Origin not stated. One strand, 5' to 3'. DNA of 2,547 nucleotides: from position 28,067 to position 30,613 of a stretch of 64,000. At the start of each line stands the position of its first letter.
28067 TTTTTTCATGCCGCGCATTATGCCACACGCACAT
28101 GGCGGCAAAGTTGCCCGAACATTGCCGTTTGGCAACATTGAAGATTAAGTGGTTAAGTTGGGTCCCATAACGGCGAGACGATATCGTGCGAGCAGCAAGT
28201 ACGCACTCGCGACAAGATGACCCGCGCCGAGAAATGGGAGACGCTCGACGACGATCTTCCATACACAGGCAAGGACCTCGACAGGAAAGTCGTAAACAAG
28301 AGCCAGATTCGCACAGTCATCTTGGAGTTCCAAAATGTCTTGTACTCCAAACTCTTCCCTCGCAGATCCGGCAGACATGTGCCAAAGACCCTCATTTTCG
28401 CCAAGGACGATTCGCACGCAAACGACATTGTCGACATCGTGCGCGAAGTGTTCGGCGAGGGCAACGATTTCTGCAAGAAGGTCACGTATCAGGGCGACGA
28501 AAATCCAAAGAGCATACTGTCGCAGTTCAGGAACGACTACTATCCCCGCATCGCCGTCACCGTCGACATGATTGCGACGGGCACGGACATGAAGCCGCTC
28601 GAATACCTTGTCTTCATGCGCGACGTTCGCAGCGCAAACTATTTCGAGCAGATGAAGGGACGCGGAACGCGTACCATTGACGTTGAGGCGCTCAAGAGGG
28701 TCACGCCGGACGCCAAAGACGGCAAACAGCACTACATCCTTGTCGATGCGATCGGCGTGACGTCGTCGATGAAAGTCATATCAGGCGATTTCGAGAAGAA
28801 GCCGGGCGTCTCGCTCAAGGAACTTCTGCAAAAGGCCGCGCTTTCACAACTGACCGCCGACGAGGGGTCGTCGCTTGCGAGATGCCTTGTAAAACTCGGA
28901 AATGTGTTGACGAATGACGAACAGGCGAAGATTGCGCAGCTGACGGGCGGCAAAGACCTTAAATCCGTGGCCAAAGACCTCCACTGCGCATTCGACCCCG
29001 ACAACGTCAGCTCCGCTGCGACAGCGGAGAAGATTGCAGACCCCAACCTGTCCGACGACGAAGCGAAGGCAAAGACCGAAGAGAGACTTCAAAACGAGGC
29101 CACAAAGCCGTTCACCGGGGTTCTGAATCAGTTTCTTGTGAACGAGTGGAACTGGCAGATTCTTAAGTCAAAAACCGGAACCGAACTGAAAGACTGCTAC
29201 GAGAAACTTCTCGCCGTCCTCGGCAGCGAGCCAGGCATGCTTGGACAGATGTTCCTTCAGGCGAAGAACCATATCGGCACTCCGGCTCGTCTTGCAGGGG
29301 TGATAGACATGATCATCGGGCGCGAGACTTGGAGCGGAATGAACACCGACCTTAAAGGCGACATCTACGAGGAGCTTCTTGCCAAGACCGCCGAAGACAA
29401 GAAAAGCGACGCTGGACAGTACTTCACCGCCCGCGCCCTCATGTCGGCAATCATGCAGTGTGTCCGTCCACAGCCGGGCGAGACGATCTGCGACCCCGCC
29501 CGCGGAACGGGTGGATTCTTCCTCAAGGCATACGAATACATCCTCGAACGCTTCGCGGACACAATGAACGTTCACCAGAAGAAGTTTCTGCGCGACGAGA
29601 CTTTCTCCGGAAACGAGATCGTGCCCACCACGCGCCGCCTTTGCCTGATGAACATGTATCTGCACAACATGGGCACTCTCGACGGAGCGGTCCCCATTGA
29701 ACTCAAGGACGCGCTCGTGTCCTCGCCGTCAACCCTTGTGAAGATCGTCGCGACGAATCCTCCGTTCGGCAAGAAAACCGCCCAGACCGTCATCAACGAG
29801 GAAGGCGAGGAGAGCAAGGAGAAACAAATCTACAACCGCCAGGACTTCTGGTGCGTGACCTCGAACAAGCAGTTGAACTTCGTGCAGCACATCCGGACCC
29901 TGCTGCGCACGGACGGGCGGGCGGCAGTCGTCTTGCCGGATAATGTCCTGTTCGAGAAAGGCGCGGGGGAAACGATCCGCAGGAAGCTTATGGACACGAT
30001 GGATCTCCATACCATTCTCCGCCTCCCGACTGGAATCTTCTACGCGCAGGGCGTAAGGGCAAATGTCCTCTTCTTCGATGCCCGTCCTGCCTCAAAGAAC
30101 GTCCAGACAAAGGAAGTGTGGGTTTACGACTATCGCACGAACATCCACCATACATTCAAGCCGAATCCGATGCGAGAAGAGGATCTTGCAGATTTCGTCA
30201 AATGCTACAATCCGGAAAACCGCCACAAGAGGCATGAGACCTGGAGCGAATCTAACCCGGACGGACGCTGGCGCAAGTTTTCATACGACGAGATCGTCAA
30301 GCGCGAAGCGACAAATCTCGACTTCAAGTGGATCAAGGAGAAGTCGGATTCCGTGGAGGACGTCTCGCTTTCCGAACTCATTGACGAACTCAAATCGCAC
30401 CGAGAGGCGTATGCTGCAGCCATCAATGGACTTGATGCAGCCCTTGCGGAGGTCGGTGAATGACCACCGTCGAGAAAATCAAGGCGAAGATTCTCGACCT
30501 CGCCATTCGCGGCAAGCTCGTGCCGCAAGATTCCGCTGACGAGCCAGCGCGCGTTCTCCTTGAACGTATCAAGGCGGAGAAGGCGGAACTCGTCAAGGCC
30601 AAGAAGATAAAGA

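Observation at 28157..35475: Invertible (shufflon-type) type I R-M locus with its own tyrosine recombinase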

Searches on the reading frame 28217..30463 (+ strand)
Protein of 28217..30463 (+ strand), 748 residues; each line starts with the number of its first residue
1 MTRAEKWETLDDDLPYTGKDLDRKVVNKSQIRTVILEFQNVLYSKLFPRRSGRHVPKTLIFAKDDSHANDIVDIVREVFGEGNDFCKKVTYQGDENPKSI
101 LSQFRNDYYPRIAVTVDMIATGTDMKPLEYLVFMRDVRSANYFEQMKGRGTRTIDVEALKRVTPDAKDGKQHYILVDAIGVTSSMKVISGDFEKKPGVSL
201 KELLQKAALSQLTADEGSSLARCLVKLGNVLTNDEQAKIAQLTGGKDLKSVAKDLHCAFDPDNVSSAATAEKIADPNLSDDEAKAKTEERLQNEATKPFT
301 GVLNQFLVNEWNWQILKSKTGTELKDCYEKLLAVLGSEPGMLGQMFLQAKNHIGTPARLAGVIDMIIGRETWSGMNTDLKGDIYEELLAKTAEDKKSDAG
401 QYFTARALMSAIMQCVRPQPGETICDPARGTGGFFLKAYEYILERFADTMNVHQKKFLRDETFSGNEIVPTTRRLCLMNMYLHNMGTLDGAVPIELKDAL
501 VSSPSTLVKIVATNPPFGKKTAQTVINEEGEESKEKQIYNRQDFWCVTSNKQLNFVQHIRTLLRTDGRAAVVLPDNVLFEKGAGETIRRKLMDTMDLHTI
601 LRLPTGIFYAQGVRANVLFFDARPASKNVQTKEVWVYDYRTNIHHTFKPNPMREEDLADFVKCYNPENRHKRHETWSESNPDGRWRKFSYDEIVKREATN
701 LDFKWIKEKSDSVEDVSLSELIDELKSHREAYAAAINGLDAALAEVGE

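Call 4: search_protein_families(library=pfam, proteins=[window:28217-30463:+], max_evalue=0.01)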
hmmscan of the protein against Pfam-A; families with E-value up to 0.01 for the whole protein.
window:28217-30463:+ (748 aa): 4 families
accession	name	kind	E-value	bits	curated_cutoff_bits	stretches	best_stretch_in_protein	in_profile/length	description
PF02384.22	N6_Mtase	-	1.3e-62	212.4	20.4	1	377-677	3-282/311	N-6 DNA Methylase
PF01170.24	UPF0020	-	7.7e-05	22.9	22.3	1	408-525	16-139/197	RMKL-like, methyltransferase domain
PF07669.17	Eco57I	-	0.0032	18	25.3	1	510-603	77-165/171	Eco57I restriction-modification methylase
PF00271.37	Helicase_C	-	0.0067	17.1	23.5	0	55-152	15-108/110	Helicase conserved C-terminal domain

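Call 8: find_homologous_proteins(query=window:28217-30463:+)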
Query window:28217-30463:+ (748 aa): 8000 proteins with E <= 0.001 among 8000 candidates; the best 120 are listed.
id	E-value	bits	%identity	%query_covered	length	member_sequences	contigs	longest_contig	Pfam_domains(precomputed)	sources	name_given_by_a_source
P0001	0.0e+0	1713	100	100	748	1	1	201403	PF02384.23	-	-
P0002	2.3e-277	940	91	60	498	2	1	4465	PF02384.23,PF01170.25,PF12161.15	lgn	-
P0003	9.8e-269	912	88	60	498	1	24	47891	PF02384.23,PF01170.25,PF12161.15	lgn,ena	-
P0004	2.3e-267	907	88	60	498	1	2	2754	PF02384.23,PF01170.25,PF12161.15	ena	-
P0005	4.4e-267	906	88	60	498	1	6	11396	PF02384.23,PF01170.25,PF12161.15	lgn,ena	-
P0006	5.2e-267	906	88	60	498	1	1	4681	PF02384.23,PF01170.25,PF12161.15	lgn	-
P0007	2.1e-266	904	88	60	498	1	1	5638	PF02384.23,PF12161.15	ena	-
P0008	4.3e-265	900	87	60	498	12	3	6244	PF02384.23,PF01170.25,PF12161.15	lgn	-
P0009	2.4e-261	887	86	60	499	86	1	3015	PF02384.23,PF01170.25,PF12161.15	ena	-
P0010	1.3e-254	865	86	59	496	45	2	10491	PF02384.23,PF01170.25,PF12161.15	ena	-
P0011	3.6e-252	857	83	60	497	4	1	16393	PF02384.23,PF01170.25,PF12161.15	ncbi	-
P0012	1.7e-249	848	81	60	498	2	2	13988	PF02384.23,PF01170.25,PF12161.15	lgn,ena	-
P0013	3.1e-249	847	82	60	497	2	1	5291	PF02384.23,PF01170.25,PF12161.15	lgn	-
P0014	3.1e-249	847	82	60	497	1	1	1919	PF02384.23,PF01170.25,PF12161.15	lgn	-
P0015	4.3e-249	847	82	60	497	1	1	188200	PF02384.23,PF01170.25,PF12161.15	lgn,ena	-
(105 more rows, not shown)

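Call 13: find_encoding_contigs(protein=P0003, flank=10000, max_places=10)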
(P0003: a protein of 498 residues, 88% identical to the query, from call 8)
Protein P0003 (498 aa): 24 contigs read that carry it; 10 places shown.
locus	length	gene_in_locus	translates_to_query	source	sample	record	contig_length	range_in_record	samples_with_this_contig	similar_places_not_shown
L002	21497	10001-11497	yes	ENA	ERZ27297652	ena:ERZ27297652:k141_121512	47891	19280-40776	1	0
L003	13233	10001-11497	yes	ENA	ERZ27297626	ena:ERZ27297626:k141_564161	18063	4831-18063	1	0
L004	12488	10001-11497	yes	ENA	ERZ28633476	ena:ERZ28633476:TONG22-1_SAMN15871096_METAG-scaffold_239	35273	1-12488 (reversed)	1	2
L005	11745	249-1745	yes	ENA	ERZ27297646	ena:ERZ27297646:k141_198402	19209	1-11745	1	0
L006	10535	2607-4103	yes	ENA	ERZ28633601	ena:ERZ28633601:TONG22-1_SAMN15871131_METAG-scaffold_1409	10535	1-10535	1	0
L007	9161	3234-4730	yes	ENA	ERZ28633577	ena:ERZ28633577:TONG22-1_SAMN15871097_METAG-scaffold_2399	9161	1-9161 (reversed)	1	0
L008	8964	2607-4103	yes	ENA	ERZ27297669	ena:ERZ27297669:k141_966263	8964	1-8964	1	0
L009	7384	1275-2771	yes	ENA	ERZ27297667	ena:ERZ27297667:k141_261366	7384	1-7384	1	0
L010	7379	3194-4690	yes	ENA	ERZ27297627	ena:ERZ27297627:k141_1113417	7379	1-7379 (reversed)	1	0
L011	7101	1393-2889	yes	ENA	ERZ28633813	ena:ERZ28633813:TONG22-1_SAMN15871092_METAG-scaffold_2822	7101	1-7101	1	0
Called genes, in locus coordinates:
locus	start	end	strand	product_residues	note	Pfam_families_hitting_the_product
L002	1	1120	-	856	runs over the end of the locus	PF07549:Sec_GG (faint), PF21760:SecD_1st, PF22599:SecDF_P1_head, PF02355:SecD_SecF_C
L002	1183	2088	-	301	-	PF01435:Peptidase_M48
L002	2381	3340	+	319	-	PF00291:PALP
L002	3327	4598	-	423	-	PF00953:Glycos_transf_4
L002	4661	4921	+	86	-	PF00312:Ribosomal_S15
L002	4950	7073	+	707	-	PF01138:RNase_PH, PF03725:RNase_PH_C, PF03726:PNPase, PF01138:RNase_PH, PF00013:KH_1, PF00575:S1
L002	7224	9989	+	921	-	PF00270:DEAD, PF04851:ResIII, PF18766:SWI2_SNF2, PF08463:EcoEI_R_C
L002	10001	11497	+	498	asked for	PF12161:HsdM_N, PF02384:N6_Mtase, PF01170:UPF0020 (weak)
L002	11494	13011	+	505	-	PF01420:Methylase_S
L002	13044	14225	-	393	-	PF13173:AAA_14, PF13635:DUF4143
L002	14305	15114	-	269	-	PF00589:Phage_integrase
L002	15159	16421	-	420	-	PF01420:Methylase_S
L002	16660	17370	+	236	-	PF00359:PTS_EIIA_2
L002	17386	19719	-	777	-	PF17389:Bac_rhamnosid6H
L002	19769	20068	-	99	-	-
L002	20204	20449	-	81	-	PF01016:Ribosomal_L27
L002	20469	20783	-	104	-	PF00829:Ribosomal_L21p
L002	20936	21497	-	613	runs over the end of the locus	PF19773:DUF6259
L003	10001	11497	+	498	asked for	PF12161:HsdM_N, PF02384:N6_Mtase, PF01170:UPF0020 (weak)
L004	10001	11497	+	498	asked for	PF12161:HsdM_N, PF02384:N6_Mtase, PF01170:UPF0020 (weak)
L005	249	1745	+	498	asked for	PF12161:HsdM_N, PF02384:N6_Mtase, PF01170:UPF0020 (weak)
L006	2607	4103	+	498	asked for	PF12161:HsdM_N, PF02384:N6_Mtase, PF01170:UPF0020 (weak)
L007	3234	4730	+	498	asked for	PF12161:HsdM_N, PF02384:N6_Mtase, PF01170:UPF0020 (weak)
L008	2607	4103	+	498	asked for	PF12161:HsdM_N, PF02384:N6_Mtase, PF01170:UPF0020 (weak)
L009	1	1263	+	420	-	?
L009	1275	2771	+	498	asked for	PF12161:HsdM_N, PF02384:N6_Mtase, PF01170:UPF0020 (weak)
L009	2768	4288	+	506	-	PF01420:Methylase_S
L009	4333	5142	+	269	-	PF00589:Phage_integrase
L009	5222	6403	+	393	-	PF13173:AAA_14, PF13635:DUF4143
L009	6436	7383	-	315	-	?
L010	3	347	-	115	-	?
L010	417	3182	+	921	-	PF00270:DEAD, PF04851:ResIII, PF18766:SWI2_SNF2, PF08463:EcoEI_R_C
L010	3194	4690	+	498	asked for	PF12161:HsdM_N, PF02384:N6_Mtase, PF01170:UPF0020 (weak)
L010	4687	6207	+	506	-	PF01420:Methylase_S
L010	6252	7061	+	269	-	PF00589:Phage_integrase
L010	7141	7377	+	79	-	?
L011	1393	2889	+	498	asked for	PF12161:HsdM_N, PF02384:N6_Mtase, PF01170:UPF0020 (weak)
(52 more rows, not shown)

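Call 28: find_encoding_contigs(protein=P0001, flank=10000, max_places=6)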
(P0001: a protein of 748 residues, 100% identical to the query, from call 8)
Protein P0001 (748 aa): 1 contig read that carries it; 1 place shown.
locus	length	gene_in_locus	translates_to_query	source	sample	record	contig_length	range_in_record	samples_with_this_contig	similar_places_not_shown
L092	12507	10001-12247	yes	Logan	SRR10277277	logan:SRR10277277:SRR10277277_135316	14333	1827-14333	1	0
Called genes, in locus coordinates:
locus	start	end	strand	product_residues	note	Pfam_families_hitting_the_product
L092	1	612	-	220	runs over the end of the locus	PF06439:3keto-disac_hyd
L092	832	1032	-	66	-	PF01165:Ribosomal_S21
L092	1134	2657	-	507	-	-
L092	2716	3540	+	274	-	PF08032:SpoU_sub_bind, PF00588:SpoU_methylase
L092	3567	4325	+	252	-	-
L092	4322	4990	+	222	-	PF00730:HhH-GPD, PF00633:HHH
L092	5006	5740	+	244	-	PF02146:SIR2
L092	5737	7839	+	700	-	PF08305:NPCBM, PF16499:Melibiase_2, PF17801:Melibiase_C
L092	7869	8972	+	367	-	PF21016:RlmN_N (weak), PF04055:Radical_SAM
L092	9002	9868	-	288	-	PF13350:Y_phosphatase3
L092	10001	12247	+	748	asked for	PF02384:N6_Mtase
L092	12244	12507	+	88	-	?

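Call 29: search_protein_families(library=ncbifam, proteins=[window:28217-30463:+], max_evalue=0.01)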
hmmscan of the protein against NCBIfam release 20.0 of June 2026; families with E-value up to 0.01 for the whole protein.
window:28217-30463:+ (748 aa): 5 families
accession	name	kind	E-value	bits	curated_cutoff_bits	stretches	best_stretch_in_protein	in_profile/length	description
NF008521.0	PRK11448.1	equivalog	2.6e-29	101.9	729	1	8-256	659-901/1123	type I restriction-modification system endonuclease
NF047738.1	antiphage_MADS2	equivalog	8.8e-24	83.7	720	2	372-462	286-373/654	methylation-associated defense system DNA methyltransferase MAD2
NF046051.1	restrict_EcoAI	equivalog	1.9e-16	59.7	550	1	8-155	371-516/768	EcoAI/FtnUII family type I restriction enzme subunit R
TIGR00497.1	hsdM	equivalog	1.2e-15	57.3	242.75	1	373-696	173-484/515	type I restriction-modification system subunit M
NF053632.1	heli_RadD_YejH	equivalog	0.0023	16.3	720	1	16-154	220-343/573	DNA repair helicase RadD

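Call 62: search_protein_families(library=pfam, proteins=[L002:7224-9989:+, L002:10001-11497:+, L002:11494-13011:+], max_evalue=0.0001)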
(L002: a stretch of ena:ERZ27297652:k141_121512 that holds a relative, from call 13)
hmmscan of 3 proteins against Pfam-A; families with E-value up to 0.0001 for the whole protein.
L002:7224-9989:+ (921 aa): 5 families
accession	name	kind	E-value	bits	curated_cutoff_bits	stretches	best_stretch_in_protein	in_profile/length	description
PF04851.21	ResIII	-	1.2e-36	126.6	22.5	1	160-344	3-163/164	Type III restriction enzyme, res subunit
PF08463.15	EcoEI_R_C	-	1.9e-24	87.1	24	1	740-919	2-162/163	EcoEI R protein C-terminal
PF18766.7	SWI2_SNF2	-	6e-16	59.2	26.7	1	165-384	2-197/221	SWI2/SNF2 ATPase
PF00270.35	DEAD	-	6.6e-11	42.7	26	1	167-344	6-161/167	DEAD/DEAH box helicase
PF04313.20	HSDR_N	-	4.9e-05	23.7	25.1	0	51-121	128-197/198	Type I restriction enzyme R protein N terminus (HSDR_N)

L002:10001-11497:+ (498 aa): 3 families
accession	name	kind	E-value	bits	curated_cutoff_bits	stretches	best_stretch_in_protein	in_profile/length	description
PF02384.22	N6_Mtase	-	6.7e-65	219.9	20.4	1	127-427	3-282/311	N-6 DNA Methylase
PF12161.14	HsdM_N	-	2.6e-11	44.7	24.5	1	17-61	1-44/135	HsdM N-terminal domain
PF01170.24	UPF0020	-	3.5e-07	30.6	22.3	1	158-274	16-138/197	RMKL-like, methyltransferase domain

L002:11494-13011:+ (505 aa): 1 family
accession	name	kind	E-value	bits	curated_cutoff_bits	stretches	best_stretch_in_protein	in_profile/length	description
PF01420.25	Methylase_S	-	1.7e-30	106.9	22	2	337-502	1-157/168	Type I restriction modification DNA specificity domain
